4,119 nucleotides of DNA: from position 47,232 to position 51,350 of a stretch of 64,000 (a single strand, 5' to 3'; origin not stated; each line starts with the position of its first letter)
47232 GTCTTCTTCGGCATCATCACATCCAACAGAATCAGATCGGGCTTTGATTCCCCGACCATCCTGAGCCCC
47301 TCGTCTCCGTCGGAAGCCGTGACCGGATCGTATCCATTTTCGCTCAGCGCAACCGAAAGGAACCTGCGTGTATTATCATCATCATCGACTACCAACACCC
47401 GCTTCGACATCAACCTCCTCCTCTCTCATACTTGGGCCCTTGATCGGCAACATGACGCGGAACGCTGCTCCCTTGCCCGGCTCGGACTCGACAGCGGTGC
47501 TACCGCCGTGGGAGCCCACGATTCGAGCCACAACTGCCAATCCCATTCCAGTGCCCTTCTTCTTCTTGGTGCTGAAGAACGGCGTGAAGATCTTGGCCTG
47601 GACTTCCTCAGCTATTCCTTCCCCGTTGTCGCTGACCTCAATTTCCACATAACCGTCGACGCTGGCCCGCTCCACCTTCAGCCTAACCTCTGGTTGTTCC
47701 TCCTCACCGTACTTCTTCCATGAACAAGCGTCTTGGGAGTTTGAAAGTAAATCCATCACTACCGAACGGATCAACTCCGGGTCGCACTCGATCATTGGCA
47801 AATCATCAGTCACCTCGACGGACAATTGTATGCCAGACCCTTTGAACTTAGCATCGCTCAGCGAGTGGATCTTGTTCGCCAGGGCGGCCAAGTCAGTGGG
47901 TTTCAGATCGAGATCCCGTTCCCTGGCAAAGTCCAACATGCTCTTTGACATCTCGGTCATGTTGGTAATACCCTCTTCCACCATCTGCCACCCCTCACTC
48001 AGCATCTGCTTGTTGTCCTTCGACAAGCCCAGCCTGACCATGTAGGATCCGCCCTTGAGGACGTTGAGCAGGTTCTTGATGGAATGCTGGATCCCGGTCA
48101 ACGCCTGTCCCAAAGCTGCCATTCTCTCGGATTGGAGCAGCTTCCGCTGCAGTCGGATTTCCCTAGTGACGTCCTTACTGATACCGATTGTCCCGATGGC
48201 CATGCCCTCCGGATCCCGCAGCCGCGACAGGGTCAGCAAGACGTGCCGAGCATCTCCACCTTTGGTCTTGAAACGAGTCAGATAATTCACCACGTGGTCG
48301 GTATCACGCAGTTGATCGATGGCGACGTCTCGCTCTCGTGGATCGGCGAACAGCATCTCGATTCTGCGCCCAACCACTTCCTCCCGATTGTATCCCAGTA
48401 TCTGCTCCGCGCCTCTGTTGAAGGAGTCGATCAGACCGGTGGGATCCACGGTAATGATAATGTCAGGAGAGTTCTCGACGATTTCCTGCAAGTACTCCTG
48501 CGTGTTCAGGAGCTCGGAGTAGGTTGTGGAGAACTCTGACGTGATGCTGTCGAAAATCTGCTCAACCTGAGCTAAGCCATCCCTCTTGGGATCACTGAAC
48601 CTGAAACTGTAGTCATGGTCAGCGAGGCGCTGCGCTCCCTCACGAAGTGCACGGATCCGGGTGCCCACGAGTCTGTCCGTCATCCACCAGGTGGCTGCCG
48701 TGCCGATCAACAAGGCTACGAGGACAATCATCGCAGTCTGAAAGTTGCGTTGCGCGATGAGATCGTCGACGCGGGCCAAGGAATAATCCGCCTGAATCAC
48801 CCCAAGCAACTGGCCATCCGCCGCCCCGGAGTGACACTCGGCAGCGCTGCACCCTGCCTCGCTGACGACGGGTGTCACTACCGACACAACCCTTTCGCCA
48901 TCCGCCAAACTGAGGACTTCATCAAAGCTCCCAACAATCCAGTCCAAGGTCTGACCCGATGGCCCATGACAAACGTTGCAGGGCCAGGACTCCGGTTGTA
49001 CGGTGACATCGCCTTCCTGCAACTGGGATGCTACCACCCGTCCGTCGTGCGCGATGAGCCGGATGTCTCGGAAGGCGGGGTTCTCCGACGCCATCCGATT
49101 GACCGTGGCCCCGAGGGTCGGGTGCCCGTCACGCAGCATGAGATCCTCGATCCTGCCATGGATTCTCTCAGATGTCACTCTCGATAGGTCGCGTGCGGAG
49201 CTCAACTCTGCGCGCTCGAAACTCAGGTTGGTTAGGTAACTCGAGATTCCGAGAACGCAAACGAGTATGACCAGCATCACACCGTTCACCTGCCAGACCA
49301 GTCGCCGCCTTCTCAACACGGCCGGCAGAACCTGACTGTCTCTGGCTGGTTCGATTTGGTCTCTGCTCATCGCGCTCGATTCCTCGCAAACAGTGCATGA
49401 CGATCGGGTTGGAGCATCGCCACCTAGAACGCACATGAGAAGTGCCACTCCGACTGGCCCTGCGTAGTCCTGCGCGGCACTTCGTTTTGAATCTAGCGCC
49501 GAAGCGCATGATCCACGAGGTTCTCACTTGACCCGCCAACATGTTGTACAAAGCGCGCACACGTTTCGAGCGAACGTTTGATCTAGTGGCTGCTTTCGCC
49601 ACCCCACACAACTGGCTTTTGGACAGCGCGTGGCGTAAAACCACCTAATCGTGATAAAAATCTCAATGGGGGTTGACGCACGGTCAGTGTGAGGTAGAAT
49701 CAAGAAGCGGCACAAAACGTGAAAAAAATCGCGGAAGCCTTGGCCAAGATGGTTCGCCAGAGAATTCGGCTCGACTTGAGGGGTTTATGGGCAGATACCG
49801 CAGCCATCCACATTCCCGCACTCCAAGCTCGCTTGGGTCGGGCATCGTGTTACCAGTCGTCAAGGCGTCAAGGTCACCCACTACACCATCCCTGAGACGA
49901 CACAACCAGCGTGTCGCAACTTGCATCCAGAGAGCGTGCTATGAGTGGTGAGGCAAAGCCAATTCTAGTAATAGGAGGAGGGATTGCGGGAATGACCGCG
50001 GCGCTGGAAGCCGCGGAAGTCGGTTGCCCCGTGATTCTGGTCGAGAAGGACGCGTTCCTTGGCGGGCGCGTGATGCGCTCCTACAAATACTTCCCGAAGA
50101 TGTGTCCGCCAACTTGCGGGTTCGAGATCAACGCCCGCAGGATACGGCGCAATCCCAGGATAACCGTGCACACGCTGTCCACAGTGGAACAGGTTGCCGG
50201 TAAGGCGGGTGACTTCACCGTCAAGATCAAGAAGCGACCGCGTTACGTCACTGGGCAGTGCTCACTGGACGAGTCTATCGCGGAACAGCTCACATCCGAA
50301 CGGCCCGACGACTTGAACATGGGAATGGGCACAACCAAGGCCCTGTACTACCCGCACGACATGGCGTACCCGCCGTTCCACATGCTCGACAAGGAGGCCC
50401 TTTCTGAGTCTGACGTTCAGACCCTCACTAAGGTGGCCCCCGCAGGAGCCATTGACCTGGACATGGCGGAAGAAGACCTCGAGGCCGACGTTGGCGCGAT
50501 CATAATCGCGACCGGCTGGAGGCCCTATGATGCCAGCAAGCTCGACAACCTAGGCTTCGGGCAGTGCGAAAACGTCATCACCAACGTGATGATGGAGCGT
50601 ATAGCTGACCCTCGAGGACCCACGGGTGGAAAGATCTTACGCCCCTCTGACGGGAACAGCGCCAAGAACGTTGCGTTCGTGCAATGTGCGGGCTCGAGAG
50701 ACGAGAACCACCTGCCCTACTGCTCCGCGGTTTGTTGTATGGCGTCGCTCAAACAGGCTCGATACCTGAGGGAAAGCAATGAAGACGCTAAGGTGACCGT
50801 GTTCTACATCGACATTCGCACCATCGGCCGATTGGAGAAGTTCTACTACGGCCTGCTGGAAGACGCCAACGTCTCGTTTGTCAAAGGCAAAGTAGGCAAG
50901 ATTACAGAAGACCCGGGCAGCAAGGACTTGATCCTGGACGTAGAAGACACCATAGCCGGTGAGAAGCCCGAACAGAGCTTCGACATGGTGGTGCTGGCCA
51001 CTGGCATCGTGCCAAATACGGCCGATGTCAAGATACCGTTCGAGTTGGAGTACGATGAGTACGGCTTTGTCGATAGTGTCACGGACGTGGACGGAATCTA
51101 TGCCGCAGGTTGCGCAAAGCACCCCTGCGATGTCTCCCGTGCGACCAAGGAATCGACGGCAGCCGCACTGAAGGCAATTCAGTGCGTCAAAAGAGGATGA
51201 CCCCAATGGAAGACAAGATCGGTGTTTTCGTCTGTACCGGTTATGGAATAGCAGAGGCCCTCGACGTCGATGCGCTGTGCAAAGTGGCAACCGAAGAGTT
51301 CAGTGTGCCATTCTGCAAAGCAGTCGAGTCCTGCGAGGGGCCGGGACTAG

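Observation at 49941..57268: qmoABC joined in one operon to a dsrJOP-type module, with no aprBA, sat or dsrMK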

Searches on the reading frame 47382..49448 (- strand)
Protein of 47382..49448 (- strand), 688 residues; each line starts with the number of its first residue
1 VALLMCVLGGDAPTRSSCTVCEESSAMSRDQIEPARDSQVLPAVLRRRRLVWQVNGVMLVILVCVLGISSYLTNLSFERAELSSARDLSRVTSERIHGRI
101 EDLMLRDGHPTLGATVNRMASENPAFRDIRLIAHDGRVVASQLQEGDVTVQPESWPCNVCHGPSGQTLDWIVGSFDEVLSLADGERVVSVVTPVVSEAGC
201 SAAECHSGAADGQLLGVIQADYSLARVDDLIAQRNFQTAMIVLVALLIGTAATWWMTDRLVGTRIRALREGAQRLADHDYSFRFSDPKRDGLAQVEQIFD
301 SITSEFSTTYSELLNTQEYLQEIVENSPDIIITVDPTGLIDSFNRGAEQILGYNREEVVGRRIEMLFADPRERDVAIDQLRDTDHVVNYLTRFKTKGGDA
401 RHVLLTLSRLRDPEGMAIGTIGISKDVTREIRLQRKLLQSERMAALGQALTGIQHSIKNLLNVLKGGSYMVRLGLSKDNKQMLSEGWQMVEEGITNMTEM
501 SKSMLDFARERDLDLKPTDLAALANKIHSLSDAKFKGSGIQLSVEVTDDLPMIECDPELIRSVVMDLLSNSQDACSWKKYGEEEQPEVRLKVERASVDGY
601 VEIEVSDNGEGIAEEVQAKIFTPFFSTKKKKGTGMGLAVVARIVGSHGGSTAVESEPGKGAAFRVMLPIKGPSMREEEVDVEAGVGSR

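Call 8: search_protein_families(library=pfam, proteins=[window:47382-49448:-], max_evalue=0.001)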
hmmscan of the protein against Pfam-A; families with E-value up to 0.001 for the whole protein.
window:47382-49448:- (688 aa): 6 families
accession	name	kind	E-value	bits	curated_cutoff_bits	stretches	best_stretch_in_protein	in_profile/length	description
PF02518.31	HATPase_c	-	1.3e-23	84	26.4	1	556-669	2-109/111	Histidine kinase-, DNA gyrase B-, and HSP90-like ATPase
PF00989.32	PAS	-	6.4e-15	55.6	22.6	1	319-426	2-112/113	PAS fold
PF13426.13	PAS_9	-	2.3e-14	54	27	1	328-428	1-102/103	PAS domain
PF08448.16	PAS_4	-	1.4e-13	51.5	23.1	1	324-430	1-108/110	PAS fold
PF13188.13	PAS_8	-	1.5e-06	28.3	21.8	1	318-374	1-58/65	PAS domain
PF02743.24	dCache_1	-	0.00016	21.8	45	0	68-240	22-168/240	Cache domain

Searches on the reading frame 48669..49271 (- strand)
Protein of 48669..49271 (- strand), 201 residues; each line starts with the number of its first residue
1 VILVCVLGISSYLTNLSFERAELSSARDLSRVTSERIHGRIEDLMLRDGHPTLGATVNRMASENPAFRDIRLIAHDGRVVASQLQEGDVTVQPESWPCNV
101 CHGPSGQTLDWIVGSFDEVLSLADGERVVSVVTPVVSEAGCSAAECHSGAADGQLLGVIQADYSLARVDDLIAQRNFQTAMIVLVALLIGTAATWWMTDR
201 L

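Call 54: search_solved_structures(query=window:48669-49271:-, max_evalue=10, show_alignments=1)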
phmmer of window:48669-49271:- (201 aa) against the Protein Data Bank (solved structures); distinct sequences matched with E-value up to 10: 2.
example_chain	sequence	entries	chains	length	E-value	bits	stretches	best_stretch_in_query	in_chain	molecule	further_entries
2pq4_A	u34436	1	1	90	0.36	13.8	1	121-183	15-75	Protein napD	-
2jsx_A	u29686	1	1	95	0.49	13.4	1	122-183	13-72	Protein napD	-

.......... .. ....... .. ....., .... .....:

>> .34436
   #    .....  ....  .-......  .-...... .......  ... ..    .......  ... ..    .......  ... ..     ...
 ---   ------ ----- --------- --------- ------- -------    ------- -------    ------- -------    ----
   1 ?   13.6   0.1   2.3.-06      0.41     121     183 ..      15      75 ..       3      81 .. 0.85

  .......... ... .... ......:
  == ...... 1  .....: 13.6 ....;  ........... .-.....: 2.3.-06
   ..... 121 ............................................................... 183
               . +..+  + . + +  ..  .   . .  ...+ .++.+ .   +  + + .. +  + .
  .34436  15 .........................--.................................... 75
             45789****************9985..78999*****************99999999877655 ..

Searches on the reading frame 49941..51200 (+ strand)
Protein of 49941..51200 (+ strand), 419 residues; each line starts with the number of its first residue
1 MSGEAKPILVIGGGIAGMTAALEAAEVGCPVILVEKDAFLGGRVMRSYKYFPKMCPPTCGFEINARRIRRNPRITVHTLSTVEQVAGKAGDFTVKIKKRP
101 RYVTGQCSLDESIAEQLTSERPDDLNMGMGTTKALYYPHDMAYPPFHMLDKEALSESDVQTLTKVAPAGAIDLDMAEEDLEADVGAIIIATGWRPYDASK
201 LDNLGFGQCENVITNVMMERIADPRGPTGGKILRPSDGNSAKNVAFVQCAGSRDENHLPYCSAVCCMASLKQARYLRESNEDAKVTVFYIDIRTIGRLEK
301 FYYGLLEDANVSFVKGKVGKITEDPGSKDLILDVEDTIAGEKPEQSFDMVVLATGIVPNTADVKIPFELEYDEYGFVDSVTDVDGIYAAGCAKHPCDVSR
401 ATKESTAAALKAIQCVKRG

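Call 3: search_protein_families(library=pfam, proteins=[window:49941-51200:+], max_evalue=0.01)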
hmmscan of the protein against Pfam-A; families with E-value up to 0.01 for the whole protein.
window:49941-51200:+ (419 aa): 10 families
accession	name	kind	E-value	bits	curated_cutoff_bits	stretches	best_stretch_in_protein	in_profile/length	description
PF07992.20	Pyr_redox_2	-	3.2e-14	53.5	26.1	2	297-401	184-287/291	Pyridine nucleotide-disulphide oxidoreductase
PF12831.13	FAD_oxidored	-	1.3e-09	38.4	27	1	8-45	2-39/416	FAD dependent oxidoreductase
PF01266.30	DAO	-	3.2e-08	33.9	27.9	1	8-42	2-37/353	FAD dependent oxidoreductase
PF00890.30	FAD_binding_2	-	1e-07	32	20.4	1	8-42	2-36/414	FAD binding domain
PF13450.12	NAD_binding_8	-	3.2e-07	30.9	21.9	1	10-49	1-39/68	NAD(P)-binding Rossmann-like domain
PF01134.28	GIDA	-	8.4e-06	25.5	22.1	1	8-38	2-29/391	Glucose inhibited division protein A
PF03486.20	HI0933_like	-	0.00011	22.2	50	1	8-44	3-39/244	HI0933-like protein Rossmann domain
PF13738.12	Pyr_redox_3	-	0.00037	20.3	30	0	9-38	1-31/305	Pyridine nucleotide-disulphide oxidoreductase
PF00070.33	Pyr_redox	-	0.0022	18.9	22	0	8-37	2-31/82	Pyridine nucleotide-disulphide oxidoreductase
PF07156.20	Prenylcys_lyase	-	0.0064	16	27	1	303-365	132-194/363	Prenylcysteine lyase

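Call 4: search_protein_families(library=ncbifam, proteins=[window:49941-51200:+], max_evalue=0.01)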
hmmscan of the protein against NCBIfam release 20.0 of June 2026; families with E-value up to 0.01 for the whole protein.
window:49941-51200:+ (419 aa): 84 families (the best 25 are shown)
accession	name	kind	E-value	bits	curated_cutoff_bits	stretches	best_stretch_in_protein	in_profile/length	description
NF040770.1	hetero_SS_HdrA2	exception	1.3e-101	341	1100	1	6-419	140-563/777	CoB-CoM heterodisulfide reductase HdrA2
NF041778.1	hetero_SS_HdrA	equivalog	3.2e-78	263.4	1400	1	8-414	145-568/771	ferredoxin:CoB-CoM heterodisulfide reductase subunit HdrA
NF041891.1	hdrA_Methbact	equivalog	5.9e-72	243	1300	1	7-418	135-558/762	ferredoxin:CoB-CoM heterodisulfide reductase subunit HdrA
TIGR01292.1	TRX_reduct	equivalog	1.9e-10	40.1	343.45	1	287-414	167-298/300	thioredoxin-disulfide reductase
TIGR03467.1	HpnE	equivalog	5.7e-08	32.5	283.05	1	9-45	2-38/430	hydroxysqualene dehydroxylase HpnE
TIGR03997.1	mycofact_OYE_2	equivalog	5.9e-08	31.6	793.15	1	4-46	378-420/645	mycofactocin system FadH/OYE family oxidoreductase 2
TIGR01350.1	lipoamide_DH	equivalog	3e-07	29.5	408.8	1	8-43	4-38/461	dihydrolipoyl dehydrogenase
NF053677.1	Desat2ChcC2Cyan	equivalog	5e-07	28.4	900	1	8-43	3-38/558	4-oxocyclohex-2-ene-1-carboxylate 5-dehydrogenase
NF004789.0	PRK06134.1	subfamily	5.3e-07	28.6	747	1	7-44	14-51/581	FAD-dependent oxidoreductase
TIGR01813.1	flavo_cyto_c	subfamily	6.1e-07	28.5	285.45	1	8-45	2-40/444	flavocytochrome c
NF005882.1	PRK07843.1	equivalog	7.9e-07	27.9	788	1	8-47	4-43/547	3-oxosteroid 1-dehydrogenase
NF045637.1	carotdesatCrtDProt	equivalog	9.7e-07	27.7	580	1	8-45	1-38/485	1-hydroxycarotenoid 3,4-desaturase CrtD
TIGR02053.1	MerA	equivalog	1.1e-06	27.9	454.45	0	8-42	3-36/465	mercury(II) reductase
TIGR02734.1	crtI_fam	subfamily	1.1e-06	27.7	238.1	1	9-45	2-38/504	phytoene desaturase family protein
NF009477.0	PRK12843.1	equivalog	1.7e-06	26.7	758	1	5-43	16-54/578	FAD-dependent oxidoreductase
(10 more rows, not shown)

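Call 46: search_solved_structures(query=window:49941-51200:+, max_evalue=1e-10)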
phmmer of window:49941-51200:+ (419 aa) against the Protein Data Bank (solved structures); distinct sequences matched with E-value up to 1e-10: 6.
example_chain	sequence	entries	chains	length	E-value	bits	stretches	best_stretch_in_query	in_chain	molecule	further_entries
5odc_A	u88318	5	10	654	4.3e-76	259.7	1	6-413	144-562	Heterodisulfide reductase, subunit A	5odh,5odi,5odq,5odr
8rvv_A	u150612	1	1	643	1.5e-75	258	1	8-417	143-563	H(2):CoB-CoM heterodisulfide,ferredoxin reductase subunit A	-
8rvu_a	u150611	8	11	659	1.6e-75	257.9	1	8-417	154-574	H(2):CoB-CoM heterodisulfide,ferredoxin reductase subunit A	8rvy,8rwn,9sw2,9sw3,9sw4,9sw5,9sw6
9sfi_A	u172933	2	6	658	8.5e-73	248.9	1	6-409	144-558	CoB--CoM heterodisulfide reductase iron-sulfur subunit A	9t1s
7bkb_A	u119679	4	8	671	2.4e-60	207.9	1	6-407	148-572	CoB--CoM heterodisulfide reductase iron-sulfur subunit A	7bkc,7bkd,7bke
6tjr_A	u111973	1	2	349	2.5e-38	135.3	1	182-414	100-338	Fumarate reductase/succinate dehydrogenase flavoprotein domain protein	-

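Call 48: find_homologous_proteins(query=window:49941-51200:+, max_evalue=1e-20)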
Query window:49941-51200:+ (419 aa): 8000 proteins with E <= 1e-20 among 8000 candidates; the best 120 are listed.
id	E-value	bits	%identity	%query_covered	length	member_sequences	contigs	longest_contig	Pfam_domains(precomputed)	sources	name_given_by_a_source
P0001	4.6e-282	953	100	100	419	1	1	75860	PF01266.31,PF13450.13,PF00890.31,PF07992.21,PF01134.29,PF12831.14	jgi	jgi:quinone-modifying oxidoreductase subunit QmoA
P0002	1.6e-281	951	100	100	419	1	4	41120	PF01266.31,PF13450.13,PF00890.31,PF07992.21,PF01134.29,PF12831.14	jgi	jgi:quinone-modifying oxidoreductase subunit QmoA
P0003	3.9e-281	950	100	100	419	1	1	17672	PF01266.31,PF13450.13,PF00890.31,PF07992.21,PF01134.29,PF12831.14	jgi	jgi:quinone-modifying oxidoreductase subunit QmoA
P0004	7.3e-271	916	100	96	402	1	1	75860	PF07992.21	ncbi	-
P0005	2.6e-270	914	100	96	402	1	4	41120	PF07992.21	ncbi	-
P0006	6.4e-270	913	100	96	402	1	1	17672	PF07992.21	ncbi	-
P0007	2.4e-252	855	88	100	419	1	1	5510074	PF01266.31,PF13450.13,PF00890.31,PF07992.21,PF01134.29,PF12831.14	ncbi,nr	ncbi:MAG: CoB--CoM heterodisulfide reductase iron-sulfur subunit A family protein [Gemmatimonadota b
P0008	1.0e-251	853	88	100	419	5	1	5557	PF01266.31,PF13450.13,PF00890.31,PF07992.21,PF01134.29,PF12831.14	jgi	jgi:quinone-modifying oxidoreductase subunit QmoA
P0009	3.5e-250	848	87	100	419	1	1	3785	PF01266.31,PF13450.13,PF00890.31,PF07992.21,PF01134.29,PF12831.14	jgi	jgi:quinone-modifying oxidoreductase subunit QmoA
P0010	4.8e-246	834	86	100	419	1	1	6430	PF01266.31,PF13450.13,PF00890.31,PF07992.21,PF01134.29,PF12831.14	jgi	jgi:quinone-modifying oxidoreductase subunit QmoA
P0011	2.4e-245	832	86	100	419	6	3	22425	PF01266.31,PF13450.13,PF00890.31,PF07992.21,PF12831.14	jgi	jgi:quinone-modifying oxidoreductase subunit QmoA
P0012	3.0e-243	825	88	96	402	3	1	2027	PF07992.21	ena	-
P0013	4.4e-242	821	87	96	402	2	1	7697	PF07992.21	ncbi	-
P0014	2.5e-240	816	87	96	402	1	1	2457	PF07992.21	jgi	jgi:quinone-modifying oxidoreductase subunit QmoA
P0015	1.8e-238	809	87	96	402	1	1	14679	PF07992.21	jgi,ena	-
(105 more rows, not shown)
